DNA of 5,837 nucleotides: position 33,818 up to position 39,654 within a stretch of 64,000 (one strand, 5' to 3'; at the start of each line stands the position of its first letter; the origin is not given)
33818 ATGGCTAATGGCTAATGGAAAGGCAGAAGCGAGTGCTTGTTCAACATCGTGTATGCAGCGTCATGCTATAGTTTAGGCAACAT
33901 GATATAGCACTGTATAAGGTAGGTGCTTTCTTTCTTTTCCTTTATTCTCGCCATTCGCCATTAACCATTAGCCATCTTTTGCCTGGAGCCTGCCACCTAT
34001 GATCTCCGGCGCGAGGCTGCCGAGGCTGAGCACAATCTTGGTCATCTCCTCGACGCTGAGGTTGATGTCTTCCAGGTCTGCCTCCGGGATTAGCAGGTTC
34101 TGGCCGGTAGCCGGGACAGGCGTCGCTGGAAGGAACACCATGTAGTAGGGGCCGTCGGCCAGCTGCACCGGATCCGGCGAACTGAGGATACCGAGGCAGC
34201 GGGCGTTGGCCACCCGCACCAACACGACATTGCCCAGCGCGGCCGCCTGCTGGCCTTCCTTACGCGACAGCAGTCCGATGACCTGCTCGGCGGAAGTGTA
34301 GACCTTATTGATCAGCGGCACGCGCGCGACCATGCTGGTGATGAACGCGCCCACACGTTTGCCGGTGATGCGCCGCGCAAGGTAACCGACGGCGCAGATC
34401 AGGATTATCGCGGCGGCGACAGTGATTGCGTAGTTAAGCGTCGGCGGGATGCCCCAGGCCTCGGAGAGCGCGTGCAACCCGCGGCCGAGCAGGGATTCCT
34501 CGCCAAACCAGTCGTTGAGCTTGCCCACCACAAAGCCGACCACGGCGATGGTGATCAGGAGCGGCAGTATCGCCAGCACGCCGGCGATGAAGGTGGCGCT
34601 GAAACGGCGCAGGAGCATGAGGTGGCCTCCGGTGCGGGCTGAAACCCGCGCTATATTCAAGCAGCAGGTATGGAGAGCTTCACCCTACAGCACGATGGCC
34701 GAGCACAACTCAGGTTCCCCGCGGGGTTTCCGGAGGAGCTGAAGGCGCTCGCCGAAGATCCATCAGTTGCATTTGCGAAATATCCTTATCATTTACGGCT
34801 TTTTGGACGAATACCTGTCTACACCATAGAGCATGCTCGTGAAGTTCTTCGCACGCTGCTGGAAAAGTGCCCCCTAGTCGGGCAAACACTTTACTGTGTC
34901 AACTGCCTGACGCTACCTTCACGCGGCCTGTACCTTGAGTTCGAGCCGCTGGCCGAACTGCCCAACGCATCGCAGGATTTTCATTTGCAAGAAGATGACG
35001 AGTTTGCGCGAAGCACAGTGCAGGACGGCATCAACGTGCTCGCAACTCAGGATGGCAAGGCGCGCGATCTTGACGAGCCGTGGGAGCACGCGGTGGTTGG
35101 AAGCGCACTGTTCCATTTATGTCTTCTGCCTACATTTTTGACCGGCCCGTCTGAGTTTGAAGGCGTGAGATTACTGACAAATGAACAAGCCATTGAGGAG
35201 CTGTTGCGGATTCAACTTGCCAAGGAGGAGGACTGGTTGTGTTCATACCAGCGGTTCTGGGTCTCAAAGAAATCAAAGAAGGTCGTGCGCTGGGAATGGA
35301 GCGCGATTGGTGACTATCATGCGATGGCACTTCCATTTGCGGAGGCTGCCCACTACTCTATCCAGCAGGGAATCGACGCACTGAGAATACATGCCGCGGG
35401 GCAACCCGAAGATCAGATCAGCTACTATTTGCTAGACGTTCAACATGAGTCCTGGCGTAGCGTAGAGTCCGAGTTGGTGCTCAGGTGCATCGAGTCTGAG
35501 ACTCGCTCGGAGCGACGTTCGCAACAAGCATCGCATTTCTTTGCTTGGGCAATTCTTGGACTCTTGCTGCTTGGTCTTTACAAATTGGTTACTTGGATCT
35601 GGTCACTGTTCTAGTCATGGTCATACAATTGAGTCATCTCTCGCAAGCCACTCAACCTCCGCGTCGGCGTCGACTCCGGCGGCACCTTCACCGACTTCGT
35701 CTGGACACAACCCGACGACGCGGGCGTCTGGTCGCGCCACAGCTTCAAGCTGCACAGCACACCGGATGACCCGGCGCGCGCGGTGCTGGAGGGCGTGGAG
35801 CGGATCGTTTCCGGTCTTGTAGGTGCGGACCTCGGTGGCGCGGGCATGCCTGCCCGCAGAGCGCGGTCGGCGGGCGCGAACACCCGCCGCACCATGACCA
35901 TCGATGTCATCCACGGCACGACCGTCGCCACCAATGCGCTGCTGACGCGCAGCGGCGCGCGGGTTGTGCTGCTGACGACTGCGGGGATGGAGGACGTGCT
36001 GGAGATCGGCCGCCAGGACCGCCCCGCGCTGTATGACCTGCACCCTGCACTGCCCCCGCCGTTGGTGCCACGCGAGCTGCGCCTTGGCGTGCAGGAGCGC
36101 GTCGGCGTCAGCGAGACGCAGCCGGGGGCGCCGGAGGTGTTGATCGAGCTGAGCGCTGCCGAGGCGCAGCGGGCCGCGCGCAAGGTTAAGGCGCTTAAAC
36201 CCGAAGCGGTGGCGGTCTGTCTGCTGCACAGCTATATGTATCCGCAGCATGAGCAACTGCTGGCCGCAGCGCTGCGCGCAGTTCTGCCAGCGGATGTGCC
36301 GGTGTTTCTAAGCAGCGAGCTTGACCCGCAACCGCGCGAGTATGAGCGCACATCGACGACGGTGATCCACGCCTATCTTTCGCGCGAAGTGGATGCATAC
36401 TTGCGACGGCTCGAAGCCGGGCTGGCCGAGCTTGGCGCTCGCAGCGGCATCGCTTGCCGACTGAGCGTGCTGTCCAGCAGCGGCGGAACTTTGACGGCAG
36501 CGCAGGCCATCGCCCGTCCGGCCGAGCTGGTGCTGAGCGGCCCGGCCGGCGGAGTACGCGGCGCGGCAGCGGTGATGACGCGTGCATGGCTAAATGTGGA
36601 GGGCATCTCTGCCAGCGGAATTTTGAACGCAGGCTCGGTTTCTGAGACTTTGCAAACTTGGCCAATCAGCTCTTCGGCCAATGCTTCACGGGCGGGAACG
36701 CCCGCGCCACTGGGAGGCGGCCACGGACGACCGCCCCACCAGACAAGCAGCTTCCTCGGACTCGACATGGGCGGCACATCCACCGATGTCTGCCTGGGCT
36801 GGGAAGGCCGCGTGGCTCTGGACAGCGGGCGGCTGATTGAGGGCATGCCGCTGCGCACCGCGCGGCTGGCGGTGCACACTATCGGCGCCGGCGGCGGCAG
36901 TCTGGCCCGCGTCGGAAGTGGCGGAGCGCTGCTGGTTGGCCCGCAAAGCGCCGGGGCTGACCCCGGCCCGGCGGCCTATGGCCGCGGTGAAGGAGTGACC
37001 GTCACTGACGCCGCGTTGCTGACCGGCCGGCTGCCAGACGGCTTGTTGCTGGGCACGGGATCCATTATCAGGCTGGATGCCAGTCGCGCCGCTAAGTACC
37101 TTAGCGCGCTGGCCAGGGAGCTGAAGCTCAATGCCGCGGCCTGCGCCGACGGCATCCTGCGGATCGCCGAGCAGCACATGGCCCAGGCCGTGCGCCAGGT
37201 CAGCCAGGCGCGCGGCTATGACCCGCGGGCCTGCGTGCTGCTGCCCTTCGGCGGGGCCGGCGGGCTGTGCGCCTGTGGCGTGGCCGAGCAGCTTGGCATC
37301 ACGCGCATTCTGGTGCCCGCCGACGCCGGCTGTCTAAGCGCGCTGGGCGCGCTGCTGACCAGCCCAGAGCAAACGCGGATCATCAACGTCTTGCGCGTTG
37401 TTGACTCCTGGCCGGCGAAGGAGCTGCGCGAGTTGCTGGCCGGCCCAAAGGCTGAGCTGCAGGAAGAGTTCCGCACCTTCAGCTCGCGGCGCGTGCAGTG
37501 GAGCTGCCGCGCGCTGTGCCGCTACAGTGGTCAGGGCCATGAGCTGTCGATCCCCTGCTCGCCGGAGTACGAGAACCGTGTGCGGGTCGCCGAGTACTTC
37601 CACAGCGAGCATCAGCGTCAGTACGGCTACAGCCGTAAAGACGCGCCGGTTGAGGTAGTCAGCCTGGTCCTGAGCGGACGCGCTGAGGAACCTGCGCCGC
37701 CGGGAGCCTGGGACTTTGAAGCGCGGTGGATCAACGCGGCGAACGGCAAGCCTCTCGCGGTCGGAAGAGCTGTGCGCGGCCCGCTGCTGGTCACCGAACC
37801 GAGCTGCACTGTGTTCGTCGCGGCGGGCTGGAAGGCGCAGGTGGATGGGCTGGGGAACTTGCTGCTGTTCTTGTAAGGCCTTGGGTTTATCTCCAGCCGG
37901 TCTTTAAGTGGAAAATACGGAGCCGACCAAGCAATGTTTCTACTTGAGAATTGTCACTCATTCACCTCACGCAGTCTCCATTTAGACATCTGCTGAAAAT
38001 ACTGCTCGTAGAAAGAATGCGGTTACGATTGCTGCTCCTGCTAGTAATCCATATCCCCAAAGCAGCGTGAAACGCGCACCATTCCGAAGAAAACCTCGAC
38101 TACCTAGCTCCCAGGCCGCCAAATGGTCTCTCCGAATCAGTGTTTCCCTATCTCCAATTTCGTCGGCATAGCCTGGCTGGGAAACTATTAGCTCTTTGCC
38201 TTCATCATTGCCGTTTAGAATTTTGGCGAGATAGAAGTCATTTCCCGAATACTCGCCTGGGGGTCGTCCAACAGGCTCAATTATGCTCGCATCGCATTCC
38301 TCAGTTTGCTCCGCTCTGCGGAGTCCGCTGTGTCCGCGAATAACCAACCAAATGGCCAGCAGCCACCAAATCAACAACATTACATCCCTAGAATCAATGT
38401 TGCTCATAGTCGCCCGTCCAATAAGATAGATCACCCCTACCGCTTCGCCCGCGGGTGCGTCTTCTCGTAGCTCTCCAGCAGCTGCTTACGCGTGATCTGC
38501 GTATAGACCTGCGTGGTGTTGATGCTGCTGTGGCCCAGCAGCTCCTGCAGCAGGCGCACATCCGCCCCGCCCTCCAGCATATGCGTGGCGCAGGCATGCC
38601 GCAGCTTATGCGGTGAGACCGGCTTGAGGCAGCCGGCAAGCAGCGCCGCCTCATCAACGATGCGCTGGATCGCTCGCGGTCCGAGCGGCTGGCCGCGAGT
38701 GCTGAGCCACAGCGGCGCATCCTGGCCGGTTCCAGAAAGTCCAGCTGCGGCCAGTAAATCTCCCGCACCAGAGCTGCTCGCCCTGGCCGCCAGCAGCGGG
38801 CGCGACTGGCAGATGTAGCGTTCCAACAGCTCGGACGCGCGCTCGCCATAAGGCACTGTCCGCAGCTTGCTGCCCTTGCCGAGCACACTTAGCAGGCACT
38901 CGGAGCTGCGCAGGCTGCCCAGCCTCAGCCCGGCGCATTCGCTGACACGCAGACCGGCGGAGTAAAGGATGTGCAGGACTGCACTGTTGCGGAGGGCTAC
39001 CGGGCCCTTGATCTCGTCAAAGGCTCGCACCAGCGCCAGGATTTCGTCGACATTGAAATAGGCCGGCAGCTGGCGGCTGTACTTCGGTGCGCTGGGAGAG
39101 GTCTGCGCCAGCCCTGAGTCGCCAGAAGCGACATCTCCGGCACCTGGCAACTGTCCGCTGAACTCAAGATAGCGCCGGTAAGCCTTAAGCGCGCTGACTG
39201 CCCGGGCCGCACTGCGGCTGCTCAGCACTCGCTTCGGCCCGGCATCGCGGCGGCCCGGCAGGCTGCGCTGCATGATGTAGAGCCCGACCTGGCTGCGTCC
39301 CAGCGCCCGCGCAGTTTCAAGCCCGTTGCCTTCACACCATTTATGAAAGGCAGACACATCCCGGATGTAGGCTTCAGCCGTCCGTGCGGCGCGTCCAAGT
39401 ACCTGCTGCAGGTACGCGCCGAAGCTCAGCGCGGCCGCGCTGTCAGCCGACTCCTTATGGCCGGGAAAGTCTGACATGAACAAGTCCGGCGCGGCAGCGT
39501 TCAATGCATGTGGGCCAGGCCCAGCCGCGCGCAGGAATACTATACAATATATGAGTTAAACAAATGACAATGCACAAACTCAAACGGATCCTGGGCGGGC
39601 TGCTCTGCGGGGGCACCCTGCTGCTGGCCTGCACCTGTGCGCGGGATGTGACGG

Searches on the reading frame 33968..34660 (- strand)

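Call 38: search_protein_families(library=pfam, proteins=[window:33968-34660:-], max_evalue=0.001)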
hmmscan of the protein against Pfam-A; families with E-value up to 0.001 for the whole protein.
window:33968-34660:- (230 aa): 1 family
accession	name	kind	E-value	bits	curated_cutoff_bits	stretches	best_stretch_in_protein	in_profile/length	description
PF04367.18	DUF502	-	1.2e-18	67.4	23.8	1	83-185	2-107/107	Protein of unknown function (DUF502)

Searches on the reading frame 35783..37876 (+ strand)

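Call 38: search_protein_families(library=pfam, proteins=[window:35783-37876:+], max_evalue=0.001)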
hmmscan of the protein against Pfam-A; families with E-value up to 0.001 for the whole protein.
window:35783-37876:+ (697 aa): 2 families
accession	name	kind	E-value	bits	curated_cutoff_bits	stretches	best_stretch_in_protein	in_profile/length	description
PF01968.24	Hydantoinase_A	-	1.8e-71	241.2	22.9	2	322-529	79-288/291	Hydantoinase/oxoprolinase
PF05378.19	Hydant_A_N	-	2e-33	116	25.2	1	36-167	54-175/176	Hydantoinase/oxoprolinase N-terminal region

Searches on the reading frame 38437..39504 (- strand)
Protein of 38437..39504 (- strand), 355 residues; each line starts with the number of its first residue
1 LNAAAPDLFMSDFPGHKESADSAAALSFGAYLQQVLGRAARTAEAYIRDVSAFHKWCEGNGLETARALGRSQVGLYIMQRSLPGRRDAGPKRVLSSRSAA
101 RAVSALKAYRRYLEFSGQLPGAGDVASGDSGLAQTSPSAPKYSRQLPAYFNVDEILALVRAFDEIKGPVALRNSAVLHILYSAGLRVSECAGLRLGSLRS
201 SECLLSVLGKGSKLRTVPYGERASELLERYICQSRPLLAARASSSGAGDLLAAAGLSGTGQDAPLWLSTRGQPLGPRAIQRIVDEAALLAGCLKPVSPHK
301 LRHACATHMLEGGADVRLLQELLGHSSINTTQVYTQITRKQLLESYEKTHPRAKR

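Call 27: search_protein_families(library=pfam, proteins=[window:38437-39504:-], max_evalue=0.001)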
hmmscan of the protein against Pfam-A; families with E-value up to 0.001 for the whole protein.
window:38437-39504:- (355 aa): 2 families
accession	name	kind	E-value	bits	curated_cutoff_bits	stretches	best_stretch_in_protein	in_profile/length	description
PF00589.27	Phage_integrase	-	5.4e-35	121.1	27.1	1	151-338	4-169/172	Phage integrase family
PF02899.23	Phage_int_SAM_1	-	1.3e-07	32.3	22.3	1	28-113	4-79/83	Phage integrase, N-terminal SAM-like domain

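Call 37: search_protein_families(library=ncbifam, proteins=[window:38437-39504:-], max_evalue=0.001)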
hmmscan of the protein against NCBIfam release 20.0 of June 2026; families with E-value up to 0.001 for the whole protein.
window:38437-39504:- (355 aa): 12 families
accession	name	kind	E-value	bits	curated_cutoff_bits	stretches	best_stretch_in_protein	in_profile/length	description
TIGR02224.1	recomb_XerC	equivalog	2.8e-69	233.7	335.15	1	28-355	3-295/295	tyrosine recombinase XerC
TIGR02225.1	recomb_XerD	equivalog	5.7e-67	226.1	329.6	1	28-353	3-290/290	site-specific tyrosine recombinase XerD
NF001399.0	PRK00283.1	subfamily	7.6e-66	222.4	279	1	27-353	11-299/300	tyrosine recombinase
NF002331.0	PRK01287.1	subfamily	1.7e-46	158.9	371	1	32-354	36-329/365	site-specific tyrosine recombinase XerC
NF040815.2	recomb_XerA_Arch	equivalog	1.1e-43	149.8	220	1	35-346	9-263/263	site-specific tyrosine recombinase/integron integrase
TIGR02249.1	integrase_gron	subfamily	3.8e-29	102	265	2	276-340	239-303/315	integron integrase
NF003462.0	PRK05084.1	equivalog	3.5e-23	81.9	267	1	172-349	196-356/360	tyrosine recombinase XerS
NF011946.0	PRK15417.1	equivalog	6.5e-18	65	435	1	278-339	256-317/337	integron integrase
NF007371.0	PRK09871.1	subfamily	2.1e-14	53.5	222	1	258-339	95-176/198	tyrosine-type DNA invertase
NF007370.0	PRK09870.1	subfamily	4.7e-13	49.2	221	1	150-350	13-192/200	tyrosine-type DNA invertase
NF040693.1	recomb_GmtY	equivalog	1.8e-06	27.5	340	1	296-342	391-437/441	gamma-mobile-trio recombinase GmtY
NF041502.1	integrase_1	equivalog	0.00099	17.9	350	0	296-340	319-363/484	site-specific integrase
